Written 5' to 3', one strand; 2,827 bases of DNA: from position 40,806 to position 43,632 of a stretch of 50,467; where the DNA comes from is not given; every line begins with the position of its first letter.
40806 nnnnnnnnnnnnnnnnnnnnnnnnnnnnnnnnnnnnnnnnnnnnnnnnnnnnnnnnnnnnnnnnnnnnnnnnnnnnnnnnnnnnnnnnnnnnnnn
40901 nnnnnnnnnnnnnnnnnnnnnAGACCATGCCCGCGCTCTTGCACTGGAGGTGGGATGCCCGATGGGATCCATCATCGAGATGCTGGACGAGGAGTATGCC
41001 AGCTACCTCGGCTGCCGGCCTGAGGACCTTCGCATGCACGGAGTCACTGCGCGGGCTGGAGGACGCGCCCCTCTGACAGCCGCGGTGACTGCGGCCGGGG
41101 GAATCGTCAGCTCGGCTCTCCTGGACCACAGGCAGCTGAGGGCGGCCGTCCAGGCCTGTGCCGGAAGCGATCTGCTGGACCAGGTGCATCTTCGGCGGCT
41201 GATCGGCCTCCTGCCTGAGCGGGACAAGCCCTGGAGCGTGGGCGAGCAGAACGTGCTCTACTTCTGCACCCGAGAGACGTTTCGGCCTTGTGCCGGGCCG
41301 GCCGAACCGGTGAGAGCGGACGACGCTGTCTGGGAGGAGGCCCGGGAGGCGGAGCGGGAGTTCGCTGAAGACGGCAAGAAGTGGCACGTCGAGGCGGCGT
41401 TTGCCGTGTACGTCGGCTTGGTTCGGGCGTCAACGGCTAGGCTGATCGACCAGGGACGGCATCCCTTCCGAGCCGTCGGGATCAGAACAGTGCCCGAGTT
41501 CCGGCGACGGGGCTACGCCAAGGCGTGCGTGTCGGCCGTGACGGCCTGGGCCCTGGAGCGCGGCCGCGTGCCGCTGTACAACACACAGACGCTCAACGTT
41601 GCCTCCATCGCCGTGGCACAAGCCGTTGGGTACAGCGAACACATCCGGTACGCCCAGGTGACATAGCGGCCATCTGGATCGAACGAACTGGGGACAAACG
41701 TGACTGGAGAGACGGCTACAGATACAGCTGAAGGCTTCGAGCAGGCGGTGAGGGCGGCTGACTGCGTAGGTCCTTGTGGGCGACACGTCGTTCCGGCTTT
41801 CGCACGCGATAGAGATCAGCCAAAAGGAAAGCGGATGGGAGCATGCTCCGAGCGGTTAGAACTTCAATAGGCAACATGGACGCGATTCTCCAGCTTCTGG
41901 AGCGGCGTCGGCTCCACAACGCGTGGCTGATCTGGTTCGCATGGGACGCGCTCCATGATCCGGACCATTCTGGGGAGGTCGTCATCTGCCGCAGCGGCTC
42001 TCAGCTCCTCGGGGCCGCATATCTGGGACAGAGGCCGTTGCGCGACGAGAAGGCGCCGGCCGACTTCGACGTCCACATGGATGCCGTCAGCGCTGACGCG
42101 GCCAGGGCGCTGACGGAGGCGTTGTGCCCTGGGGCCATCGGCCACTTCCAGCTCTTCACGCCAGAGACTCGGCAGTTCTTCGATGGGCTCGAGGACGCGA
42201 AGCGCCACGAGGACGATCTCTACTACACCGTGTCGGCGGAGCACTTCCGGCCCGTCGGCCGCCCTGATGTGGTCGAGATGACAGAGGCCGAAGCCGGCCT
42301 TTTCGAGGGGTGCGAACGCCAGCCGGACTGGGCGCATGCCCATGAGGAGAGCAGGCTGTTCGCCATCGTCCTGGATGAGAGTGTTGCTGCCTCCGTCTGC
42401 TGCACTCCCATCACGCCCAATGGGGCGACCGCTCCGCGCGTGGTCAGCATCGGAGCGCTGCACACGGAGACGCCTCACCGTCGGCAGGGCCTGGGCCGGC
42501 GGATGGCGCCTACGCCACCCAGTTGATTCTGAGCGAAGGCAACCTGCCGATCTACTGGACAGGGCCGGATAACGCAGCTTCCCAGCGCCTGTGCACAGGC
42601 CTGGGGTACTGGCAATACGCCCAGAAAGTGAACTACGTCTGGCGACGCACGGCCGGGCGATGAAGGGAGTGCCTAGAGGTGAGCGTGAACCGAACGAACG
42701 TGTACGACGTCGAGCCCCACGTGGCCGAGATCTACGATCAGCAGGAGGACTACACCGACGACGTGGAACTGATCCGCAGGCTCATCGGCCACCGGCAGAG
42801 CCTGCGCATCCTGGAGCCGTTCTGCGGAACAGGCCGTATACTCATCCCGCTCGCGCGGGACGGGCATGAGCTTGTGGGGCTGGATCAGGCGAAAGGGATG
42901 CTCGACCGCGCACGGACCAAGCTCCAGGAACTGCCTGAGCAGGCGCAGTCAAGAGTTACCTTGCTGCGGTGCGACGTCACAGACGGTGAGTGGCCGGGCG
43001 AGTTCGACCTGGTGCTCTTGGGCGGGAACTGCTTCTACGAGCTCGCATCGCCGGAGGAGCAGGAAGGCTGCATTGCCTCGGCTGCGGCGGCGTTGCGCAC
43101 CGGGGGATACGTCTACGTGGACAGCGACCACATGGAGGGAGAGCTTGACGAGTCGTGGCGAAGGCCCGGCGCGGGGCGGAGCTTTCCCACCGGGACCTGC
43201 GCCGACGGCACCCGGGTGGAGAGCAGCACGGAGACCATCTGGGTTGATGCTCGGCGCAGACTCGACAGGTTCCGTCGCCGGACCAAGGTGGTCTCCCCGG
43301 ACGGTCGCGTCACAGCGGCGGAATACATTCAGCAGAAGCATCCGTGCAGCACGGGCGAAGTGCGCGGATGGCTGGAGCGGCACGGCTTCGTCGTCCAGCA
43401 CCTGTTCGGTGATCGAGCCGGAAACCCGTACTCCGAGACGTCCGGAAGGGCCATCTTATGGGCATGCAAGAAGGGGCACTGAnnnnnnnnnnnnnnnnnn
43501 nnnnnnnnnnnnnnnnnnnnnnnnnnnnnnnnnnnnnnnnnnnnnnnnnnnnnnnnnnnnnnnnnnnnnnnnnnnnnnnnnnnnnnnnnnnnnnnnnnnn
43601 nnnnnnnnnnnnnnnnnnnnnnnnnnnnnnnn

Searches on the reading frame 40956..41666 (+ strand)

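Call 29: search_protein_families(library=pfam, proteins=[window:40956-41666:+], max_evalue=0.001)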
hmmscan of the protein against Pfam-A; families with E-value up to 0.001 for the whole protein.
window:40956-41666:+ (236 aa): 4 families
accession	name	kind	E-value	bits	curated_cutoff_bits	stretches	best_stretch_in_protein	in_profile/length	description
PF12746.13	GNAT_acetyltran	-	2.6e-09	37.5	26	1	173-232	183-240/243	GNAT acetyltransferase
PF13302.13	Acetyltransf_3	-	2.1e-07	32.2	25.4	1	104-226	19-137/138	Acetyltransferase (GNAT) domain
PF00583.31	Acetyltransf_1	-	2e-06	28.5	20.7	1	147-226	34-116/116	Acetyltransferase (GNAT) family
PF08445.16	FR47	-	3.4e-06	27.4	22.1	1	153-229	2-80/86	FR47-like protein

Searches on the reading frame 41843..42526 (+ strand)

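Call 29: search_protein_families(library=pfam, proteins=[window:41843-42526:+], max_evalue=0.001)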
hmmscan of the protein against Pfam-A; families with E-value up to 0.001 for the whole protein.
window:41843-42526:+ (227 aa): 1 family
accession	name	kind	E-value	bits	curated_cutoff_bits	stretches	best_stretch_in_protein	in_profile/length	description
PF00583.31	Acetyltransf_1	-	8e-06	26.6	20.7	1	160-221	24-80/116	Acetyltransferase (GNAT) family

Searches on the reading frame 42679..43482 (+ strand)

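Call 67: search_protein_families(library=ncbifam, proteins=[window:42679-43482:+], max_evalue=1)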
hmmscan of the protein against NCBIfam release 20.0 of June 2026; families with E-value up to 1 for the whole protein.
window:42679-43482:+ (267 aa): 24 families
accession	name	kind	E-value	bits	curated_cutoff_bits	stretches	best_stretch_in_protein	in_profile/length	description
NF041820.1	daptide_MTase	equivalog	3.3e-20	72.6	175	1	15-162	11-157/243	daptide-type RiPP biosynthesis methyltransferase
NF043040.1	corrin_prot_MT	hypoth_equivalog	2.2e-13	50.2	180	1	40-147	41-147/216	corrinoid protein-associated methyltransferase CpaM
NF040539.1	AST_met_ArsM_2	exception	4.4e-09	36.6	240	1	29-148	45-165/262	putative arsinothricin biosynthesis methyltransferase ArsM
TIGR02021.1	BchM-ChlM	equivalog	6.3e-06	25.8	158.9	1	40-113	54-123/218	magnesium protoporphyrin IX methyltransferase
NF051855.1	GlySarMtaseBact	equivalog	5.2e-05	23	350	1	30-160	43-171/259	glycine/sarcosine N-methyltransferase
NF050150.1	RiPP_MTase_ApyS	equivalog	5.8e-05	22.4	400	1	16-102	119-203/323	RiPP biosynthesis methyltransferase ApyS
NF009639.0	PRK13168.1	equivalog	9.7e-05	21.4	458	1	34-84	294-344/446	23S rRNA (uracil(1939)-C(5))-methyltransferase RlmD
TIGR01983.1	UbiG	equivalog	0.00018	20.9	102.95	1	17-113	39-121/228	bifunctional 2-polyprenyl-6-hydroxyphenol methylase/3-demethylubiquinol 3-O-methyltransferase UbiG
TIGR01177.1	TIGR01177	hypoth_equivalog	0.0002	20.8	316.55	1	42-89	184-231/330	TIGR01177 family methyltransferase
NF001244.0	PRK00216.1-5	equivalog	0.00025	20.4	216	1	42-89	50-100/236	bifunctional demethylmenaquinone methyltransferase/2-methoxy-6-polyprenyl-1,4-benzoquinol methylase UbiE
TIGR01934.1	MenG_MenH_UbiE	subfamily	0.00026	20.3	158.35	1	34-88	33-87/223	ubiquinone/menaquinone biosynthesis methyltransferase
NF008264.0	PRK11036.1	equivalog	0.0004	19.9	366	1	34-102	39-104/261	tRNA uridine 5-oxyacetic acid(34) methyltransferase CmoM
NF045667.1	MTase_DVU1556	equivalog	0.0033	16.9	155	1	36-154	18-125/213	DVU_1556 family methyltransferase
NF008992.0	PRK12335.1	equivalog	0.0038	16.4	303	1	19-113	101-191/289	SAM-dependent methyltransferase TehB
TIGR04074.1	bacter_Hen1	equivalog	0.012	14.1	340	1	31-100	273-346/462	3' terminal RNA ribose 2'-O-methyltransferase Hen1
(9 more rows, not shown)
